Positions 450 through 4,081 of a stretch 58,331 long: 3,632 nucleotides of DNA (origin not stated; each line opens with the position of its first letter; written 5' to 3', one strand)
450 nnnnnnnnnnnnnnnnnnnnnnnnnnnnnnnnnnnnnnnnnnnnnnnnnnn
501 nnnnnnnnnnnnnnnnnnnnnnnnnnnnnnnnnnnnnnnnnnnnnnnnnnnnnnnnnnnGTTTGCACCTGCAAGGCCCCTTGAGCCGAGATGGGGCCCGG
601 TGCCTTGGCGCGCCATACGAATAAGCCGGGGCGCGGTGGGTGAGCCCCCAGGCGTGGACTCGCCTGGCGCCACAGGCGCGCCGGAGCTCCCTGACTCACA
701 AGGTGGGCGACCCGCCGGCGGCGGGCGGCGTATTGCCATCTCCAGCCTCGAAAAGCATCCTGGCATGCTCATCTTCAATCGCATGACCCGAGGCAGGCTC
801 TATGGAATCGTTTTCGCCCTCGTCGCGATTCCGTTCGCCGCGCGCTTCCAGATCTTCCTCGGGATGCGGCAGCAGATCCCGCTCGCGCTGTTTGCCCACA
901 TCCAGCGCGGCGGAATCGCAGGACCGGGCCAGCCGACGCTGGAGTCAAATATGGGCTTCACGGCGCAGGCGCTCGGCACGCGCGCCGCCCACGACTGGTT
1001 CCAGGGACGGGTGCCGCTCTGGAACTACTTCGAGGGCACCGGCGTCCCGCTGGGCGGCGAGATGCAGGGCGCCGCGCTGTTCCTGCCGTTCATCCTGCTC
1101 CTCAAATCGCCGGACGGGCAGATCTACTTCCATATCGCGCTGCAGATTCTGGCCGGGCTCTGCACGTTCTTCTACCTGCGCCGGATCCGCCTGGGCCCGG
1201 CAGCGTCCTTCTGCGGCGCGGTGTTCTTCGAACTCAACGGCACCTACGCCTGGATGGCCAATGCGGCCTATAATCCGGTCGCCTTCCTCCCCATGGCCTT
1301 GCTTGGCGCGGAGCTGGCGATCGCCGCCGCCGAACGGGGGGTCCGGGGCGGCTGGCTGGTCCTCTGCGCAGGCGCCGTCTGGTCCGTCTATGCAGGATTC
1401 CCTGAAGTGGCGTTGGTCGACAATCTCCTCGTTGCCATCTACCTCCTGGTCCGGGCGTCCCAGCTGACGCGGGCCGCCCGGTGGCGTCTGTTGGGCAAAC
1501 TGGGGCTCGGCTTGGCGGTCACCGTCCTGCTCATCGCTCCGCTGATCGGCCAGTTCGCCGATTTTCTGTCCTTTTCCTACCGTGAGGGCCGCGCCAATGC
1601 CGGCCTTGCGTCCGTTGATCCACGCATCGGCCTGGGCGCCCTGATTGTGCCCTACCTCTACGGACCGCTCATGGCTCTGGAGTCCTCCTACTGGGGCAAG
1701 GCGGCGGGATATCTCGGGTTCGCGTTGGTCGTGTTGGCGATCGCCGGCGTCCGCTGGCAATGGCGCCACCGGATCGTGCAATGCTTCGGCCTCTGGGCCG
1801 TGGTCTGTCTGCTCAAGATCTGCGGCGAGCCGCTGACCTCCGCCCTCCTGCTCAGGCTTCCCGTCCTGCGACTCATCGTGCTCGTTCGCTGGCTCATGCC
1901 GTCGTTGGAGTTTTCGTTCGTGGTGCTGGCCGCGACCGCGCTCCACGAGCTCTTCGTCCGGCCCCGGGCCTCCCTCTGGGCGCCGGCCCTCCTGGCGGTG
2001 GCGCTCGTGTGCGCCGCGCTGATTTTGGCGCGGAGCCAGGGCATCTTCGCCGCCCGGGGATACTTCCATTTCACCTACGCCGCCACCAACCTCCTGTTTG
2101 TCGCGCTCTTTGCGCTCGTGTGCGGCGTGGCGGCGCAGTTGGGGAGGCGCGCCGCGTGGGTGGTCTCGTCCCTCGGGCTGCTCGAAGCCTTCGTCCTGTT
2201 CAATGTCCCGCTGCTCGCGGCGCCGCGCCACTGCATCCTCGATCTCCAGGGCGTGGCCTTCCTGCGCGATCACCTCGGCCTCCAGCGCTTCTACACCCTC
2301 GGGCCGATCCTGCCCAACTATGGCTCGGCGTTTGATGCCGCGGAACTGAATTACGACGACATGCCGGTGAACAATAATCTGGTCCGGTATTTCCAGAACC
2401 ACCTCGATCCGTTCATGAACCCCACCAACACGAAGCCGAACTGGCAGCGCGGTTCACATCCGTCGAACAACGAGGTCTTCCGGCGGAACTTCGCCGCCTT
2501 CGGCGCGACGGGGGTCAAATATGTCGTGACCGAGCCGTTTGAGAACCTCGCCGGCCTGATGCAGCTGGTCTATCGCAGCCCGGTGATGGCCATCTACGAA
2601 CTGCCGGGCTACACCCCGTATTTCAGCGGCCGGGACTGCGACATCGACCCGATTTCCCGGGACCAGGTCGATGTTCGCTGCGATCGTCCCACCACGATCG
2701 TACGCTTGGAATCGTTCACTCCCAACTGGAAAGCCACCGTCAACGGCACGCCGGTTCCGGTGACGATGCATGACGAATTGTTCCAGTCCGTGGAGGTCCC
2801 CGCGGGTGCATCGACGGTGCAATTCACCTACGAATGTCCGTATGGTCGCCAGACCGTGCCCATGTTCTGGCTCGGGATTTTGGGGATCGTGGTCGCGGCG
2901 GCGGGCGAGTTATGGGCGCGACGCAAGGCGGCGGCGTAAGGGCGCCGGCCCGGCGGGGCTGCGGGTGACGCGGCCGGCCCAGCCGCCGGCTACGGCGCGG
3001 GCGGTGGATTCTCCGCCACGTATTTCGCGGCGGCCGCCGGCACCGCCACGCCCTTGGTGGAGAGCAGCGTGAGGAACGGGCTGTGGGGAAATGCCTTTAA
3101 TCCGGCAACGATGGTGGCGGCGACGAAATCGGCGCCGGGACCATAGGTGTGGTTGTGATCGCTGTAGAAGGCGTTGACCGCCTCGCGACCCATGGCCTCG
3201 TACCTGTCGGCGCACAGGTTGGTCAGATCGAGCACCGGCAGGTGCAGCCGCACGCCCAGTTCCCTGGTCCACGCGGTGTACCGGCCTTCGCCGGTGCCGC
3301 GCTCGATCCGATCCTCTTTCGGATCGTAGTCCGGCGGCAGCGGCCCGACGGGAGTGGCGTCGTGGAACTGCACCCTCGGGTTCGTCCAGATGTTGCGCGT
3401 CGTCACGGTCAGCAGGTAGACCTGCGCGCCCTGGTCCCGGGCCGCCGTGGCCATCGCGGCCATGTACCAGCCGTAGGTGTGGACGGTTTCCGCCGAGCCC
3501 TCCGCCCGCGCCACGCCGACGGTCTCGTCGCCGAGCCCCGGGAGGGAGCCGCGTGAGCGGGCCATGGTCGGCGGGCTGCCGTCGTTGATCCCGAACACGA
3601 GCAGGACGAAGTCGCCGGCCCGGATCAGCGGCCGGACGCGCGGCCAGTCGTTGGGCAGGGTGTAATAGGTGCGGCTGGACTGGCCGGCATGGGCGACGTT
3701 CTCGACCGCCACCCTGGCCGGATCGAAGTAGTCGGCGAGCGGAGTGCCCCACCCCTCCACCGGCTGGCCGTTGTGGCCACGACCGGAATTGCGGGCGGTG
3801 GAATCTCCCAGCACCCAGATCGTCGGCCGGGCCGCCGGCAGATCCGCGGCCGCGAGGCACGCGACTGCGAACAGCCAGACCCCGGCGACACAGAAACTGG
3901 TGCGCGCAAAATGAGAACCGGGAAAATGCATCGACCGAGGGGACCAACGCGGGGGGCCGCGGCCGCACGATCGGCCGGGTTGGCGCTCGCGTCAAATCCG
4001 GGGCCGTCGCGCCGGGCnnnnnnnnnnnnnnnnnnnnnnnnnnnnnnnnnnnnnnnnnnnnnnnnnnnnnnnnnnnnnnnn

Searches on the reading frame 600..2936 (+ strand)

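Call 16: search_protein_families(library=pfam, proteins=[window:600-2936:+], max_evalue=0.001)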
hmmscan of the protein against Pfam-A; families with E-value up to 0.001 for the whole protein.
window:600-2936:+ (779 aa): 1 family
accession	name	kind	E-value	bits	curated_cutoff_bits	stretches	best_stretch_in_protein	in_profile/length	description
PF09586.16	YfhO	-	2.1e-05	23.5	28.5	1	708-751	787-830/835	Bacterial membrane protein YfhO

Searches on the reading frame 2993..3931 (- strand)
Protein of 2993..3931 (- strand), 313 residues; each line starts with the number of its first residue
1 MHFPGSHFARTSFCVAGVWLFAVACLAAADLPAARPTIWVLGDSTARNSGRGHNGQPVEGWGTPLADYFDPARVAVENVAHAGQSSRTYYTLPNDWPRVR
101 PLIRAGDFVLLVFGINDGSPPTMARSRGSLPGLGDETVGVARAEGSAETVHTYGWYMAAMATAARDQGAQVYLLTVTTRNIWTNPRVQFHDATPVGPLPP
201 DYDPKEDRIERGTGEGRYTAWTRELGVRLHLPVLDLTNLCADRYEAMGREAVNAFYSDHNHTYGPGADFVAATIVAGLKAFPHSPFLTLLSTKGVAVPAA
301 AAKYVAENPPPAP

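Call 16: search_protein_families(library=pfam, proteins=[window:2993-3931:-], max_evalue=0.001)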
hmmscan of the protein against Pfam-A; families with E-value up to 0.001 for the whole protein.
window:2993-3931:- (313 aa): 2 families
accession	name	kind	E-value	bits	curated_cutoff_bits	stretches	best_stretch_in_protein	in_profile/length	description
PF13472.12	Lipase_GDSL_2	-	7.2e-13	49.8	32.9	1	40-244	1-157/178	GDSL-like Lipase/Acylhydrolase family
PF00657.28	Lipase_GDSL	-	1.6e-05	25.6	23.6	1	39-133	2-106/208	GDSL-like Lipase/Acylhydrolase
